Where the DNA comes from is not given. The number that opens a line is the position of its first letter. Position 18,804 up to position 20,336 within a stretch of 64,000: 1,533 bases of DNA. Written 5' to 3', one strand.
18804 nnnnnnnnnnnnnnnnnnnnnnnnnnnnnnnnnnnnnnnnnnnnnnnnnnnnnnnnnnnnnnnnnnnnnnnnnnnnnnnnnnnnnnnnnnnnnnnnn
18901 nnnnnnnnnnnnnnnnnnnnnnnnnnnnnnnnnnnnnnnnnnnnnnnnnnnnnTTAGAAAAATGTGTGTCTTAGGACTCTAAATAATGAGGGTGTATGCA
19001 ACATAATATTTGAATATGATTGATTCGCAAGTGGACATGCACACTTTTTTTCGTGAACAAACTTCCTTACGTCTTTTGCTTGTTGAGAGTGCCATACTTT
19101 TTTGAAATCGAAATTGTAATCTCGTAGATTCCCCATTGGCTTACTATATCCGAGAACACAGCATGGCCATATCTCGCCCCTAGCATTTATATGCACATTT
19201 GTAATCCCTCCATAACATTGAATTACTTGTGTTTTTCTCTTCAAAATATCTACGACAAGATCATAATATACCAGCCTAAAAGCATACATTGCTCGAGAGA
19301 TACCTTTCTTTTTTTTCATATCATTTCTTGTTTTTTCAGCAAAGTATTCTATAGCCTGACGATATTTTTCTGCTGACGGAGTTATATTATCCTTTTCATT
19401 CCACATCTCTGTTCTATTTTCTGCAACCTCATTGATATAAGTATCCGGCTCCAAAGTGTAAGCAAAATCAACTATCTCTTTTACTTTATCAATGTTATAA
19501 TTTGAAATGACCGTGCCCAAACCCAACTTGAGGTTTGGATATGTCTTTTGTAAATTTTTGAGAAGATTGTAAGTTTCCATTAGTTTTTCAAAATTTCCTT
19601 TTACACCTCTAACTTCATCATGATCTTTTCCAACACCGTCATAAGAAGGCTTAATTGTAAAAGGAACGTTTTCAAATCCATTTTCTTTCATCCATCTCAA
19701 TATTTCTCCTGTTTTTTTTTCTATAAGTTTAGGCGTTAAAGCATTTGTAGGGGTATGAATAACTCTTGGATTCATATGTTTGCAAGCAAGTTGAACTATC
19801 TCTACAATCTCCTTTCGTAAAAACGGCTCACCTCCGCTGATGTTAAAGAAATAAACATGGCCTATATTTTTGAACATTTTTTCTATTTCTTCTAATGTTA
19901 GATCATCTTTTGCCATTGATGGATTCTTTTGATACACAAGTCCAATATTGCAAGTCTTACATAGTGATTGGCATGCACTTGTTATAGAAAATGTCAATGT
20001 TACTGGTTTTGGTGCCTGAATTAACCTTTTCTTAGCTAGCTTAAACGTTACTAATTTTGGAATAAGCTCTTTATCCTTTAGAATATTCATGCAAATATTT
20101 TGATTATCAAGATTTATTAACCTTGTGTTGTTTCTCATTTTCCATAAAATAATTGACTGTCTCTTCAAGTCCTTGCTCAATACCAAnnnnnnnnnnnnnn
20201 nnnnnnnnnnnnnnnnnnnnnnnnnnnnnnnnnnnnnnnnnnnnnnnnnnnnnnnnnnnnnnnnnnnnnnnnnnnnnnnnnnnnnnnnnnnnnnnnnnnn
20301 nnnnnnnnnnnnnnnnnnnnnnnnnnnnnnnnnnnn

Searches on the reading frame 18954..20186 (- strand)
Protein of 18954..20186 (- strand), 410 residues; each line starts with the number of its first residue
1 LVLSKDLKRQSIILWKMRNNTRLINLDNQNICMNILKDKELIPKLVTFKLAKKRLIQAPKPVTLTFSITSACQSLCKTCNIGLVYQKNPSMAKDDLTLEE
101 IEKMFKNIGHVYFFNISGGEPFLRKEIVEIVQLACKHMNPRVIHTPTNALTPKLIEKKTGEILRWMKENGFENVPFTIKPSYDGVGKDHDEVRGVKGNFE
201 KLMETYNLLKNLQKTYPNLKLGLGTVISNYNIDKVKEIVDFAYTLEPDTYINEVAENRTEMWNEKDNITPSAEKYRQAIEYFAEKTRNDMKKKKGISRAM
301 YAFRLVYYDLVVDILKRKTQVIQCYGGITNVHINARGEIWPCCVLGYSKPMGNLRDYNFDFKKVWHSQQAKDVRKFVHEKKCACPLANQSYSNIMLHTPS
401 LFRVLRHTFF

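Call 3: search_protein_families(library=pfam, proteins=[window:18954-20186:-], max_evalue=0.01)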
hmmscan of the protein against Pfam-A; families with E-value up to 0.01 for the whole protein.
window:18954-20186:- (410 aa): 3 families
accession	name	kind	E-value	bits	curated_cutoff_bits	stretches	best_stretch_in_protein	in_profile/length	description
PF04055.27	Radical_SAM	-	7.8e-13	49.4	29.5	1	67-242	2-166/166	Radical SAM superfamily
PF13186.11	SPASM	-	4e-08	33.9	21.5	1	324-384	1-66/67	Iron-sulfur cluster-binding domain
PF13353.11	Fer4_12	-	0.0076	17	22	0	69-156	12-99/137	4Fe-4S single cluster domain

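Call 4: search_protein_families(library=ncbifam, proteins=[window:18954-20186:-], max_evalue=0.01)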
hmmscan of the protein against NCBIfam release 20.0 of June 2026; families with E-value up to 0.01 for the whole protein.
window:18954-20186:- (410 aa): 42 families (the best 25 are shown)
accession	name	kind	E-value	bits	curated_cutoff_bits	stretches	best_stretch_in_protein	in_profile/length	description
TIGR04545.1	rSAM_ahbD_hemeb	equivalog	5.9e-19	68.7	500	1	65-375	3-297/339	heme b synthase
TIGR04053.2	TIGR04053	equivalog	1.1e-17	64.4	395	1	60-246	6-177/366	TIGR04053 family radical SAM/SPASM domain-containing protein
TIGR04055.1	rSAM_NirJ2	equivalog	1.2e-16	61.2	500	1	66-383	4-292/326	putative heme d1 biosynthesis radical SAM protein NirJ2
NF033640.1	N_Twi_rSAM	subfamily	4.3e-15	55.7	170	2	61-280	110-330/398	twitch domain-containing radical SAM protein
NF050035.1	rSAM_WgK_link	exception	2.4e-14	53.1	650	1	59-376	6-322/367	radical SAM/SPASM peptide maturase WgkB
TIGR04054.1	rSAM_NirJ1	equivalog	2.8e-14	52.5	650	1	61-369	36-331/387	putative heme d1 biosynthesis radical SAM protein NirJ1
TIGR02109.1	PQQ_syn_pqqE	equivalog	5.3e-14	51.9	381.35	1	59-344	4-259/358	pyrroloquinoline quinone biosynthesis protein PqqE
TIGR04303.1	GeoRSP_rSAM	equivalog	3.3e-13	49.9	400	1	61-384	4-295/325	GeoRSP system radical SAM/SPASM protein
TIGR03961.1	rSAM_PTO1314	hypoth_equivalog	2.3e-12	46.9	306.05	1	72-383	33-299/332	PTO1314 family radical SAM protein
TIGR04340.1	rSAM_ACGX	hypoth_equivalog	5.3e-12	45.6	400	1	65-383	6-308/341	radical SAM/SPASM domain protein, ACGX system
TIGR03977.1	rSAM_pair_HxsC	equivalog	1.4e-11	43.8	267.9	1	65-248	28-196/292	His-Xaa-Ser system radical SAM maturase HxsC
TIGR04051.1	rSAM_NirJ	equivalog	9.6e-11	41.2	515.45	1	66-369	6-297/354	heme d1 biosynthesis radical SAM protein NirJ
TIGR04347.1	pseudo_SAM_Halo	equivalog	2.2e-10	40.3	525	1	60-296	37-252/390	TIGR04347 family pseudo-SAM/SPASM protein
TIGR03962.1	mycofact_rSAM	equivalog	3e-10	39.8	265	1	60-383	10-301/339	mycofactocin radical SAM maturase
NF041298.1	rSAM_mat_DynA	equivalog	3e-10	39.6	450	1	114-383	55-309/356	dynobactin maturation radical SAM/SPASM protein DynA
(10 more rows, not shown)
